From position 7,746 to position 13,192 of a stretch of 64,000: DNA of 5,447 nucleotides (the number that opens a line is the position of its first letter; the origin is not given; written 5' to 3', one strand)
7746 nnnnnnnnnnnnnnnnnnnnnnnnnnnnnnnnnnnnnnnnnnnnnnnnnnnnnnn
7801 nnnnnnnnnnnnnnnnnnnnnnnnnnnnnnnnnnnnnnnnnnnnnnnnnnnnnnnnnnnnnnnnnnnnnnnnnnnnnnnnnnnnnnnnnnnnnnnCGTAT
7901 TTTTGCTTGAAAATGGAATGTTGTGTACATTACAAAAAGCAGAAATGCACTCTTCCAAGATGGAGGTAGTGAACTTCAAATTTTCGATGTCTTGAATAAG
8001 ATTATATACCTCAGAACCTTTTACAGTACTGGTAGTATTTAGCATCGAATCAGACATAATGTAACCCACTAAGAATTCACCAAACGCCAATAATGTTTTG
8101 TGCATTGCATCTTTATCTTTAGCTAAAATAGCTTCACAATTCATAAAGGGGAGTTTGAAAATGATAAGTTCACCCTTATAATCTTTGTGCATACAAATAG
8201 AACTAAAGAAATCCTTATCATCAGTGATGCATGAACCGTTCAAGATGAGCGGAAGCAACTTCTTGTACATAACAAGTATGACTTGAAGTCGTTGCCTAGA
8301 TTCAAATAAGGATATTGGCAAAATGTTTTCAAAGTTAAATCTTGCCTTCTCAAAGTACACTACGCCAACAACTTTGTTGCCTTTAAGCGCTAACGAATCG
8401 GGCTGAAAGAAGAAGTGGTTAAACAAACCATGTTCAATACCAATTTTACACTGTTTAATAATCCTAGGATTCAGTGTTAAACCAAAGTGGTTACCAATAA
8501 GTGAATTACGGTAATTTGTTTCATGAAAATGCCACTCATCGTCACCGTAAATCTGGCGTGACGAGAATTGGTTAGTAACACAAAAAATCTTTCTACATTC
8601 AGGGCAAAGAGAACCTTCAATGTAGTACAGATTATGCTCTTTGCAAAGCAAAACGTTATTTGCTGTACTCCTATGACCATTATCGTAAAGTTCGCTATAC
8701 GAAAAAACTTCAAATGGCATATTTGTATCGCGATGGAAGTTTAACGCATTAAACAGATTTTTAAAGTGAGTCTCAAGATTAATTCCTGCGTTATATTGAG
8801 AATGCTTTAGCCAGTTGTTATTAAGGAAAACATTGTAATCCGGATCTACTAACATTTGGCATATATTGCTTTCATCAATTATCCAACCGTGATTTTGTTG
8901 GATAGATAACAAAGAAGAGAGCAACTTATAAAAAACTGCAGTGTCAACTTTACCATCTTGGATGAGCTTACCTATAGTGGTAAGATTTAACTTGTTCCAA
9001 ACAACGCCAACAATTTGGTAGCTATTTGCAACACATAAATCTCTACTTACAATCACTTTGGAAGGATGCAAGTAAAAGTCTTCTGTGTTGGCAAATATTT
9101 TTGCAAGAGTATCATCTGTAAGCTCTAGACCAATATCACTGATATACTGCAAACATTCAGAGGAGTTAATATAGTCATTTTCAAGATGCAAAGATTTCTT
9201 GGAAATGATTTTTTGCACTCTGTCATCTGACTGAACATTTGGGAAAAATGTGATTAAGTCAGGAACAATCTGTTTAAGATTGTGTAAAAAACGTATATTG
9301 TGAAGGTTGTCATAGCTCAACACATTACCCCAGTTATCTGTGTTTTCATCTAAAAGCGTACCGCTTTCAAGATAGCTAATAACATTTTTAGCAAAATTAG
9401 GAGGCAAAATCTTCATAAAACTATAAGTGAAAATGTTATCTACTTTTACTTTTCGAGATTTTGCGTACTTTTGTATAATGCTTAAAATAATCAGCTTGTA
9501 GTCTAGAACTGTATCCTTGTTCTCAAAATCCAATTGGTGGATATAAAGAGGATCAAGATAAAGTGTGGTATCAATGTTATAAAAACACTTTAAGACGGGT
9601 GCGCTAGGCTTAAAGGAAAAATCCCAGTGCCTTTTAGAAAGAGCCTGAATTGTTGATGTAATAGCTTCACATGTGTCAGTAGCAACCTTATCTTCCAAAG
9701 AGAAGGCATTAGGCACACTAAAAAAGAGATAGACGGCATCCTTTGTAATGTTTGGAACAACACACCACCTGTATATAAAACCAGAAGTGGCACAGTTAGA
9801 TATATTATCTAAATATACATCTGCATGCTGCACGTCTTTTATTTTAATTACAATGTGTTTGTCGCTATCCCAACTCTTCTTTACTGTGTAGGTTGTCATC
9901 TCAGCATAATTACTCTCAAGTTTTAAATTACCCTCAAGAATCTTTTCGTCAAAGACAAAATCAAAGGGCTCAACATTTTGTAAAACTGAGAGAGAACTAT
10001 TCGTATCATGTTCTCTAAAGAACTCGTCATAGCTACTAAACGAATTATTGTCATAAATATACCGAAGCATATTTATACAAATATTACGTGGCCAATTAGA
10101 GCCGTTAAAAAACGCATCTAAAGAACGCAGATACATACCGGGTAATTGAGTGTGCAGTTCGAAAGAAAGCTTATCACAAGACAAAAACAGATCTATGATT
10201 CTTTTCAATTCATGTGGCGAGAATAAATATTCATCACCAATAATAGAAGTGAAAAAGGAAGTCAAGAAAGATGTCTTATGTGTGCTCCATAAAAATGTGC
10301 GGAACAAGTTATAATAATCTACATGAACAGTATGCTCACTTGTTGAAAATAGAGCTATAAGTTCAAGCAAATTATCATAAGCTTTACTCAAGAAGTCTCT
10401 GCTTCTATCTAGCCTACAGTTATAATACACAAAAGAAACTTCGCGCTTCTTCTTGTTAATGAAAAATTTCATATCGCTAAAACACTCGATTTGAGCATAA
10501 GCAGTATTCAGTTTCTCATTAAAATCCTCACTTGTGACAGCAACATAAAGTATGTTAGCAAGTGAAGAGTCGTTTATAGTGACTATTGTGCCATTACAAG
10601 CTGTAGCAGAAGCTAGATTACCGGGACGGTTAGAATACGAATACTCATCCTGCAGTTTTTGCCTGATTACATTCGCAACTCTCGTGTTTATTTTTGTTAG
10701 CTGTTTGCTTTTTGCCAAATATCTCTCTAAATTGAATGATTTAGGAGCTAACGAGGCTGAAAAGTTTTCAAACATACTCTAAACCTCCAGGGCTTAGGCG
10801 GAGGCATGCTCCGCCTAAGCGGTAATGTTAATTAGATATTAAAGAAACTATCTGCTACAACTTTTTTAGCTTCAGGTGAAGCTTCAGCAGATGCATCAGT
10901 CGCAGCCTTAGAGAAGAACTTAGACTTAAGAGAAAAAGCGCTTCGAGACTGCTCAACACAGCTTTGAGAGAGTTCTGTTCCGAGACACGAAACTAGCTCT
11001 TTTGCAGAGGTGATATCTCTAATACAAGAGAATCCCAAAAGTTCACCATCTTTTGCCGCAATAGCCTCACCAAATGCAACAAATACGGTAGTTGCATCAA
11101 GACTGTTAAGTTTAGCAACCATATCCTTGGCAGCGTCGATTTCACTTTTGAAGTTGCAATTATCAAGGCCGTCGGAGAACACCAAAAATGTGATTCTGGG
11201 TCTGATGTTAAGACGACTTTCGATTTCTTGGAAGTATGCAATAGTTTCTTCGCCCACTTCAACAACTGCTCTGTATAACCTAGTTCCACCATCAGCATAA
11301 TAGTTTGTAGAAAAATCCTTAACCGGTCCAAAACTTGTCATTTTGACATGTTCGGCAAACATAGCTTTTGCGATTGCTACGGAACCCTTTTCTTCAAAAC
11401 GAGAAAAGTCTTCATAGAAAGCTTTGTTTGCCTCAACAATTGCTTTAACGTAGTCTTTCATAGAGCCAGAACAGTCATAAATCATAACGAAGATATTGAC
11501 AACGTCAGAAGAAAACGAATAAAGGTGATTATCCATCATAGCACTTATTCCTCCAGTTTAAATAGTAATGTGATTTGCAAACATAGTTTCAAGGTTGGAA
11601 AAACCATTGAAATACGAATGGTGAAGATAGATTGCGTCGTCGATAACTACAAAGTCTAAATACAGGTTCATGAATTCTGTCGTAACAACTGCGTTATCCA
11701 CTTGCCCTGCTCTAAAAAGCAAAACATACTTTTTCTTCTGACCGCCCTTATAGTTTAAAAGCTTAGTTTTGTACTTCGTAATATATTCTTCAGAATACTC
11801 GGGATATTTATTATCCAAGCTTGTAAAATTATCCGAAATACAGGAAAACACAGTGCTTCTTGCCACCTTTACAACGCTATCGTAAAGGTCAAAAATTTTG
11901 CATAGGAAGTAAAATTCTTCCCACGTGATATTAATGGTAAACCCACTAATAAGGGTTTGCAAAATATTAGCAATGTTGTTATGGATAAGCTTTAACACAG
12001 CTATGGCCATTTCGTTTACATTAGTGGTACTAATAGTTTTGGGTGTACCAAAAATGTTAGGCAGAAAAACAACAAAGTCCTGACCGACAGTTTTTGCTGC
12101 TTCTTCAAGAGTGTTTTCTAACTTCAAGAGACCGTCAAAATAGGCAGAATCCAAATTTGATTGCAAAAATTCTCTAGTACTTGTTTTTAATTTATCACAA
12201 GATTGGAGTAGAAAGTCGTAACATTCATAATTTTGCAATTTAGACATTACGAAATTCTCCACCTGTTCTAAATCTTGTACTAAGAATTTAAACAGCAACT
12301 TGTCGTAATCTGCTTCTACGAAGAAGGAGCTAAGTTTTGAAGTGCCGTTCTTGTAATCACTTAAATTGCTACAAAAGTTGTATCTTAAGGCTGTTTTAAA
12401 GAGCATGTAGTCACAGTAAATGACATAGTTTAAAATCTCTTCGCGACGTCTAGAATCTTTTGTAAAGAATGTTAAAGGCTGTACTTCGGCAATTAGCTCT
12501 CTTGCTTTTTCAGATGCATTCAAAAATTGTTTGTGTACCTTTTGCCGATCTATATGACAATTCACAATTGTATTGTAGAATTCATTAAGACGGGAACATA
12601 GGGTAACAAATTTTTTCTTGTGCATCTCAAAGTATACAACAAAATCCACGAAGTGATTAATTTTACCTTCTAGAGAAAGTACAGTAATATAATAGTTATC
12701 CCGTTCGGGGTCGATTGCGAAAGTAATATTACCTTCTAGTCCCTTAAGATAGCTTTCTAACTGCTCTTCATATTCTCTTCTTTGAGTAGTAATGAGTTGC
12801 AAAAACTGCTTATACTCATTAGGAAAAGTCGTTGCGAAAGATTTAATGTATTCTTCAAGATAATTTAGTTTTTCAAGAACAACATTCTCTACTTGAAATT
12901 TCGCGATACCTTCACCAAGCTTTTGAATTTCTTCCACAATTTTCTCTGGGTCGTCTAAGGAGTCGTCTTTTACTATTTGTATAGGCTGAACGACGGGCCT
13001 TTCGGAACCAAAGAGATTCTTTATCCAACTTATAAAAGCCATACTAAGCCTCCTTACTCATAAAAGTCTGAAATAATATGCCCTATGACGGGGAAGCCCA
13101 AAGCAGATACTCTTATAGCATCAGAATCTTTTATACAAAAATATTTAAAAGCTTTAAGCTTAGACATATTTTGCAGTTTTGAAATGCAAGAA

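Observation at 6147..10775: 1542-aa protein: atypical but probably active kinase core inside about 1300 aa of unassigned sequence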

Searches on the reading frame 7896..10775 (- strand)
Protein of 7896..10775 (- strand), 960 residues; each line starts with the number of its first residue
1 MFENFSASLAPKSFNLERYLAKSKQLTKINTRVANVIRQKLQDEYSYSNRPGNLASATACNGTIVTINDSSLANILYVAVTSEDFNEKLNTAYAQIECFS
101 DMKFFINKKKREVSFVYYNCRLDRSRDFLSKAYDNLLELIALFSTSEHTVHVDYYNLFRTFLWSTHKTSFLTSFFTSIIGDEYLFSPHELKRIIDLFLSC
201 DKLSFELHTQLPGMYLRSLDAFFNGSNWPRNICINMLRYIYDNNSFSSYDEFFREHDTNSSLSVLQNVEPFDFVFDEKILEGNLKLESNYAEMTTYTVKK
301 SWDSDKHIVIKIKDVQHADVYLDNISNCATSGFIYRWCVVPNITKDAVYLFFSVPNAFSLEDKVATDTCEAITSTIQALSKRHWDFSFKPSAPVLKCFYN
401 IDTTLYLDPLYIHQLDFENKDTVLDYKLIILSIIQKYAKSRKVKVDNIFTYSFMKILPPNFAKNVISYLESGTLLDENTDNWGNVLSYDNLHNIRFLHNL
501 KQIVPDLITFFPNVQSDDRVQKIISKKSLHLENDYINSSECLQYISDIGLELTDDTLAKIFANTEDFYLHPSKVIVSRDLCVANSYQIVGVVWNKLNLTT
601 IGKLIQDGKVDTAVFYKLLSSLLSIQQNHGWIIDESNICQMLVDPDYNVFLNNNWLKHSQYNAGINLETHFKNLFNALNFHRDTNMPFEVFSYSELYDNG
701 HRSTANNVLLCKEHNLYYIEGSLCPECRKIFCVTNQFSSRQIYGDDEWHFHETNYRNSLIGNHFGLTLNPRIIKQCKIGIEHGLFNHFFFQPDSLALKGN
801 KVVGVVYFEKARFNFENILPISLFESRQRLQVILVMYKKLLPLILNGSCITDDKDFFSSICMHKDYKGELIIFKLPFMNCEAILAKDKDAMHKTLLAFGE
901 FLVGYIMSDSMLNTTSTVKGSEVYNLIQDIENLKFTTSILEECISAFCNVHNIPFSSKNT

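Call 24: predict_structure(alignment_id=A2)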
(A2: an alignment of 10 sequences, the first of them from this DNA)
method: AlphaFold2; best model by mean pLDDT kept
length: 800 residues; sequences in the alignment: 10
mean_pLDDT: 57.6   pTM: 0.36
mean pLDDT of the five models: 57.6, 56.3, 54.2, 51.2, 51.1
residues with pLDDT >= 90: 11; 70-90: 253; 50-70: 203; < 50: 333
segments of 3 or more residues with pLDDT < 50: 1-12, 46-49, 125-127, 184-276, 300-304, 488-598, 653-660, 686-691, 693-695, 697-706, 724-726, 728-750, 752-758, 762-790, 797-800
pLDDT, mean of each block of 10 residues (from residue 1): 31 67 86 79 52 61 78 85 82 64 88 85 55 69 77 71 60 78 48 42 30 27 30 33 33 32 33 42 72 73 57 77 72 60 58 71 85 79 80 86 77 81 76 89 69 62 74 68 55 34 33 32 32 33 38 44 39 40 42 45 73 72 64 69 60 46 56 75 54 47 49 54 48 37 37 48 42 44 39 48
secondary structure, 60 per line:
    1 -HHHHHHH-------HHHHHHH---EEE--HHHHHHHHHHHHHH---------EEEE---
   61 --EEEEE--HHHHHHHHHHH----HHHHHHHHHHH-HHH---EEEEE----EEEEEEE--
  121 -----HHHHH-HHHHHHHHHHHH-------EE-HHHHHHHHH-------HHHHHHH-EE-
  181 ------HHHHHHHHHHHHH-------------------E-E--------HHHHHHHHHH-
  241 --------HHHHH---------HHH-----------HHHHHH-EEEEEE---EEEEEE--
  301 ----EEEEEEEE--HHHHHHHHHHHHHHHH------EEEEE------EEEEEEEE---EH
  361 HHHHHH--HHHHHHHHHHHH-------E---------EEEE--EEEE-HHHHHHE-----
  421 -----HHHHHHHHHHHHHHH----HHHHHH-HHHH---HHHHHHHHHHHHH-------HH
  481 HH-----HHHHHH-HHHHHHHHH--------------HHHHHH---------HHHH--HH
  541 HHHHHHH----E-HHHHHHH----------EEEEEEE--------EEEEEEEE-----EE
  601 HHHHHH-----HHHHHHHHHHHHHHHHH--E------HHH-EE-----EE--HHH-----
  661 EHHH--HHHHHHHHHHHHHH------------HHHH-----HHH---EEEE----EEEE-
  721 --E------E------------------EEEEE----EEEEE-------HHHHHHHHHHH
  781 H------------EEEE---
elements in order (helices of 4 or more, strands of 3 or more residues): H2-8 H16-22 E26-28 H31-44 E54-57 E63-67 H70-80 H85-95 E103-107 E112-118 H126-130 H132-143 H154-162 H170-176 H187-199 H230-239 H249-253 H277-282 E284-289 E293-298 E305-312 H315-330 E337-341 E348-355 H360-366 H369-380 E398-401 E404-407 H409-414 H426-440 H445-450 H452-455 H459-471 H479-482 H488-493 H495-503 H518-523 H533-536 H539-547 H554-560 E571-577 E586-593 H601-606 H612-628 H667-680 H693-696 E708-711 E716-719 E749-753 E758-762 H770-781 E794-797
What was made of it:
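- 9936..10775 (-): aa 1-280: family-specific N-terminal alpha/beta region of unknown fold, possibly a further degenerate kinase-like N-lobe. AF2 pLDDT about 70-88 for aa 13-180 and below 50 for aa 184-276 (call 24).
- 9336..9935 (-): aa 281-480: probable degenerate kinase-like module (pseudokinase 1). The secondary-structure order is b1 b2 b3 aC b4 b5 aD aE b7 b8 aF (call 24).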

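Call 32: fold_search(model_id=the predicted structure, library=pdb)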
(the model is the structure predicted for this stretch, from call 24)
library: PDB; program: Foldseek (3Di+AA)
matches with E <= 10: 1830; with E <= 0.001: 33
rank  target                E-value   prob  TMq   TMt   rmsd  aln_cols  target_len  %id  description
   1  6qy8_B                1.6e-04  1.00  0.15  0.33  10.9       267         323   11  Human CSNK2A2 bound to ERB-041 (released 2020-03-25)
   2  6qy8_A                2.2e-04  1.00  0.15  0.31  11.1       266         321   10  Human CSNK2A2 bound to ERB-041 (released 2020-03-25)
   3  9hk5                  2.6e-04  1.00  0.15  0.32  10.9       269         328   10  Structure of a mutant of human protein kinase CK2alpha' that equals its isoenzyme CK2alpha in affinity to the regulatory (released 2025-05-07)
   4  5csp                  3.7e-04  1.00  0.15  0.31  11.1       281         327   14  Crystal Structure of CK2alpha with Compound 5 bound (released 2016-07-27)
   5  5cu2_A                4.2e-04  1.00  0.15  0.31  11.6       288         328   13  Crystal structure of CK2alpha with 2-hydroxy-5-methylbenzoic acid and (methyl 4-((3-(3-chloro-4-(phenyl)benzylamino)pr (released 2016-11-30)
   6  6qy9                  4.9e-04  1.00  0.16  0.34  10.3       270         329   11  Human CSNK2A2 bound to a Pyrrolo[2,3-d]pyrimidinyl inhibitor (released 2019-04-17)
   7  6l22                  5.2e-04  1.00  0.17  0.35  12.7       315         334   11  Crystal structure of CK2a1 H115Y with hematein (released 2020-02-26)
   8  5mow_A                5.2e-04  1.00  0.15  0.30  11.5       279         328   13  Crystal Structure of CK2alpha with ZT0432 bound (released 2017-05-24)
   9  7vnx                  5.4e-04  1.00  0.16  0.47   7.2       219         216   10  Crystal structure of TkArkI (released 2022-05-04)
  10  1pjk                  5.7e-04  1.00  0.14  0.29  11.4       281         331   13  Crystal Structure of a C-terminal deletion mutant of human protein kinase CK2 catalytic subunit (released 2003-06-24)
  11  8pvp_B                6.1e-04  1.00  0.15  0.30  11.4       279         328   11  Crystal structure of human Casein Kinase II subunit alpha (CK2a1) in complex with allosteric compound FGJG18 (released 2023-09-20)
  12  6z1c                  6.1e-04  1.00  0.14  0.30  11.6       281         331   14  Crystal structure of Arabidopsis thaliana CK2-alpha-1 in complex with TTP-22 (released 2021-03-24)
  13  6d3k_A                6.1e-04  1.00  0.16  0.37   9.9       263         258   11  Crystal structure of unphosphorylated human PKR kinase domain in complex with ADP (released 2019-07-10)
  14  6xx8_A                6.4e-04  1.00  0.15  0.31  11.3       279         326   13  Arabidopsis thaliana Casein Kinase 2 (CK2) alpha-1 crystal form II (released 2020-04-15)
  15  4o6e                  6.4e-04  1.00  0.15  0.30  10.8       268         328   14  Discovery of 5,6,7,8-tetrahydropyrido[3,4-d]pyrimidine Inhibitors of Erk2 (released 2014-05-21)
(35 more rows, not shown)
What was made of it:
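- The aa 1-800 model has mean pLDDT 57.6 and the TM-scores are 0.3-0.47 (calls 24, 32).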

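Call 44: search_solved_structures(query=A5, max_evalue=10)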
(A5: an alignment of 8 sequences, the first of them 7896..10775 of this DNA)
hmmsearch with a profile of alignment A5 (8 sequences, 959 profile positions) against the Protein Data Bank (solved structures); distinct sequences matched with E-value up to 10: 2.
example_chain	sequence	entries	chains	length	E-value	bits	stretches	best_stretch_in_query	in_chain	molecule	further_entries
5eya_F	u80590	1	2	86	1.2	10.5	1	722-754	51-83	Tripartite motif-containing 25 variant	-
5fer_A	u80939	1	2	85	1.3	10.3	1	722-753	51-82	E3 ubiquitin/ISG15 ligase TRIM25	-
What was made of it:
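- Tried and rejected: PDB profile search with aa 1-960: no meaningful hit (call 44).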

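Call 58: search_protein_representatives(alignment_id=A5)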
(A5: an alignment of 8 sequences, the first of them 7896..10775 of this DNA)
Query: 8 sequences, 959 profile positions. Proteins with E-value up to 0.001 (for the whole library): 36; up to 1e-10: 36; up to 1e-30: 34. The best 36 are listed.
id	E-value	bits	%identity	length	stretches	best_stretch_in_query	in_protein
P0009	0.0e+00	1488.7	-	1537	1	1-958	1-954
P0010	0.0e+00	1261.4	-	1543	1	1-958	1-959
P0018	3.8e-263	892.6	-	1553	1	1-956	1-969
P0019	1.3e-260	884.2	-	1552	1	1-958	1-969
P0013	1.2e-228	778.3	-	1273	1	312-958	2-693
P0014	1.5e-196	672.1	-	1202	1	383-958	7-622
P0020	9.6e-171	586.7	-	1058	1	48-957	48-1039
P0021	7.3e-149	514.3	-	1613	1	65-958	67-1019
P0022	1.4e-144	500.1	-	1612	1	63-958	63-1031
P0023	2.9e-144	499.1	-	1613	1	61-957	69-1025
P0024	3.5e-141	488.9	-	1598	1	24-958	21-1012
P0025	7.9e-139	481.1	-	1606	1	63-958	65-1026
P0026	2.1e-133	463.1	-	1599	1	60-958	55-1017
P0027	2.5e-132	459.6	-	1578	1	62-958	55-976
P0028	7.2e-130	451.4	-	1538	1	64-958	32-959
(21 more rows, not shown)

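Call 81: fold_search(model_id=the predicted structure, library=viral)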
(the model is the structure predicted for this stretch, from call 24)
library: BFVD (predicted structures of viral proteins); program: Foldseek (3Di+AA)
matches with E <= 10: 821; with E <= 0.001: 27
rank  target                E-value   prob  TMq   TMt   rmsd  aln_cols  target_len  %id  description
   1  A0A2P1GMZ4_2          1.2e-07  1.00  0.17  0.10  24.4       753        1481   10  Replicase polyprotein 1ab [Hainan hebius popei torovirus]
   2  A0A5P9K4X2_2          4.2e-05  0.96  0.16  0.12  33.4       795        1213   11  Replicase polyprotein 1ab [Serpentovirinae sp.]
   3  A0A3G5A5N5            9.5e-05  0.99  0.15  0.25  30.1       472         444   12  Putative serine/threonine-protein kinase pim-2-like protein [Harvfovirus sp.]
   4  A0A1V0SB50            1.0e-04  1.00  0.15  0.23  26.4       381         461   11  Serine/threonine protein kinase [Catovirus CTV1]
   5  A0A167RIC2            1.1e-04  1.00  0.16  0.28  25.0       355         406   14  Mitogen-activated protein kinase 2 [Powai lake megavirus]
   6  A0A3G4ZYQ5            1.3e-04  1.00  0.18  0.29  13.3       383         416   10  non-specific serine/threonine protein kinase [Faunusvirus sp.]
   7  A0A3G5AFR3            1.5e-04  0.97  0.13  0.19  18.9       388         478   14  Protein kinase domain-containing protein [Solivirus sp.]
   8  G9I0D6                1.8e-04  1.00  0.16  0.40   9.7       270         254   11  non-specific serine/threonine protein kinase [Helicoverpa zea nudivirus 2]
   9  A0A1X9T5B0            1.9e-04  0.99  0.16  0.21  21.2       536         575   12  mitogen-activated protein kinase kinase [Ranid herpesvirus 3]
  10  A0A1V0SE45            3.6e-04  0.99  0.15  0.27  23.6       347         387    9  Serine/threonine protein kinase [Indivirus ILV1]
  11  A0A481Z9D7            4.3e-04  0.99  0.16  0.21  27.2       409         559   11  Putative serine/threonine protein kinase [Pithovirus LCPAC304]
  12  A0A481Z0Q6            4.3e-04  0.98  0.17  0.24  25.5       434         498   13  Serine/threonine protein kinase [Mimivirus LCMiAC01]
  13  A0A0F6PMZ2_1          4.5e-04  0.97  0.14  0.09  21.3       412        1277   11  Replicase polyprotein 1ab [Bovine nidovirus TCH5]
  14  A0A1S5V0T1            5.0e-04  1.00  0.15  0.36  12.4       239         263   18  (no name in the UniProt tables at hand)
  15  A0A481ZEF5            5.0e-04  1.00  0.17  0.28  23.7       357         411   11  Putative serine/threonine protein kinase [Pithovirus LCPAC404]
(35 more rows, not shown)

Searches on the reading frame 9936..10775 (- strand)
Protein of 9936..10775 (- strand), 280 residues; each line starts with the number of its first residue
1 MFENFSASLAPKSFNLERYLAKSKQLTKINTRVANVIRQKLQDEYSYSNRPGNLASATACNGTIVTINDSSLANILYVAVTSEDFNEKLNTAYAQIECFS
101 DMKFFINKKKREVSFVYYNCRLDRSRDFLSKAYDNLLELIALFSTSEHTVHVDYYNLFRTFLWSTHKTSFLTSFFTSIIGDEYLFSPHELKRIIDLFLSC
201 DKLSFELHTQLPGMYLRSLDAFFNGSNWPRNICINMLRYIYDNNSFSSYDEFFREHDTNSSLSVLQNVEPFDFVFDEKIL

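Call 43: search_protein_families(library=pfam, proteins=[window:9936-10775:-], max_evalue=10)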
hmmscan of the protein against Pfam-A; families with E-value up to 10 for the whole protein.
window:9936-10775:- (280 aa): 1 family
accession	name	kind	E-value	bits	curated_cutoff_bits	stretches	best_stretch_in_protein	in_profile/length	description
PF00674.25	DUP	-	0.054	14.1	23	1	225-259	54-87/102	DUP family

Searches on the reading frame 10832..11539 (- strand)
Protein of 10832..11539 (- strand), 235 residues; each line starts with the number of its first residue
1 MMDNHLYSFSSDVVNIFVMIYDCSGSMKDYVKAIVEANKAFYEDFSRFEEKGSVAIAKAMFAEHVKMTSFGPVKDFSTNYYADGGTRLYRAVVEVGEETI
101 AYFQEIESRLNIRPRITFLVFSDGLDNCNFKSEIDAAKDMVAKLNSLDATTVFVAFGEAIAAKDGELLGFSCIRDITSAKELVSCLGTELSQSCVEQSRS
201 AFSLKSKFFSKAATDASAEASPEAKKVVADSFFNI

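Call 4: search_protein_families(library=pfam, proteins=[window:10832-11539:-], max_evalue=0.01)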
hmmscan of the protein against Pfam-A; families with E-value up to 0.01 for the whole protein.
window:10832-11539:- (235 aa): 1 family
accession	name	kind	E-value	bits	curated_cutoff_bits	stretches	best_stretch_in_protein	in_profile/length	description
PF05762.20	VWA_CoxE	-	0.0049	16.8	26.4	0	17-140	59-175/222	VWA domain containing CoxE-like protein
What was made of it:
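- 10832..11539 (-): 235-aa vWA protein with an intact DxSxS MIDAS motif (DCSGSM). Pfam VWA_CoxE E 0.0049 (call 4).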

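Call 5: search_protein_families(library=ncbifam, proteins=[window:10832-11539:-], max_evalue=0.01)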
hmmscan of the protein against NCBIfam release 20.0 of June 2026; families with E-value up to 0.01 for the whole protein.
window:10832-11539:- (235 aa): 0 families

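Call 6: search_protein_families(library=padloc, proteins=[window:10832-11539:-], max_evalue=0.01)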
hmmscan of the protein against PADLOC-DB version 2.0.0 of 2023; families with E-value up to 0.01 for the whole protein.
window:10832-11539:- (235 aa): 0 families

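Call 80: search_solved_structures(query=window:10832-11539:-, max_evalue=1)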
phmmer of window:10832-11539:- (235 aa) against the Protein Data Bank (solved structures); distinct sequences matched with E-value up to 1: 0.

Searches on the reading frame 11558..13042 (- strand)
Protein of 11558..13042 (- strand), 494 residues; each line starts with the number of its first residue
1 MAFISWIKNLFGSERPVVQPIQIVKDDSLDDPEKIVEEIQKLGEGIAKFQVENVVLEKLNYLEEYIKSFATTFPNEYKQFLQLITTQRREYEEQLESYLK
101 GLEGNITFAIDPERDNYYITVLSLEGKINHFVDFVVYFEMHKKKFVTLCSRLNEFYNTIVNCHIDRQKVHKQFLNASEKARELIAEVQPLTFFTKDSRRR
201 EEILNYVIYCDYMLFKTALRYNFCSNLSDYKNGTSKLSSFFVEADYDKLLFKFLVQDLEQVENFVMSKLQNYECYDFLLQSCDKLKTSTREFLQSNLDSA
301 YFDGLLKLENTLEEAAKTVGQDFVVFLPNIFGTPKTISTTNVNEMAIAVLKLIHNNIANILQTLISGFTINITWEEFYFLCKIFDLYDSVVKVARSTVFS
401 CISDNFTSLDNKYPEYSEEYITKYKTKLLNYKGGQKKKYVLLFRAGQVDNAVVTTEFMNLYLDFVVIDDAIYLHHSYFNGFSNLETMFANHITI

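Call 4: search_protein_families(library=pfam, proteins=[window:11558-13042:-], max_evalue=0.01)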
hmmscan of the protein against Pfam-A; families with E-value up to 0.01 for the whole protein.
window:11558-13042:- (494 aa): 0 families

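Call 5: search_protein_families(library=ncbifam, proteins=[window:11558-13042:-], max_evalue=0.01)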
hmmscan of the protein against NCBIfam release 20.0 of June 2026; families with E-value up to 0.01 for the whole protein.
window:11558-13042:- (494 aa): 0 families

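Call 6: search_protein_families(library=padloc, proteins=[window:11558-13042:-], max_evalue=0.01)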
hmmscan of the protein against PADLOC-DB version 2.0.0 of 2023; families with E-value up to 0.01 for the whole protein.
window:11558-13042:- (494 aa): 0 families

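Call 79: search_solved_structures(query=window:11558-13042:-, max_evalue=1)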
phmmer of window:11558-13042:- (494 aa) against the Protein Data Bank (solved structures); distinct sequences matched with E-value up to 1: 1.
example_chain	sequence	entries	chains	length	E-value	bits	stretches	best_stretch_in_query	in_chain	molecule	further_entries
6tb1_A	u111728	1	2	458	0.97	11.8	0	152-234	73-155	Aspartate aminotransferase family protein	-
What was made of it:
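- Tried and rejected: PDB searches of the 494-aa and 235-aa neighbours: nothing (calls 79, 80).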
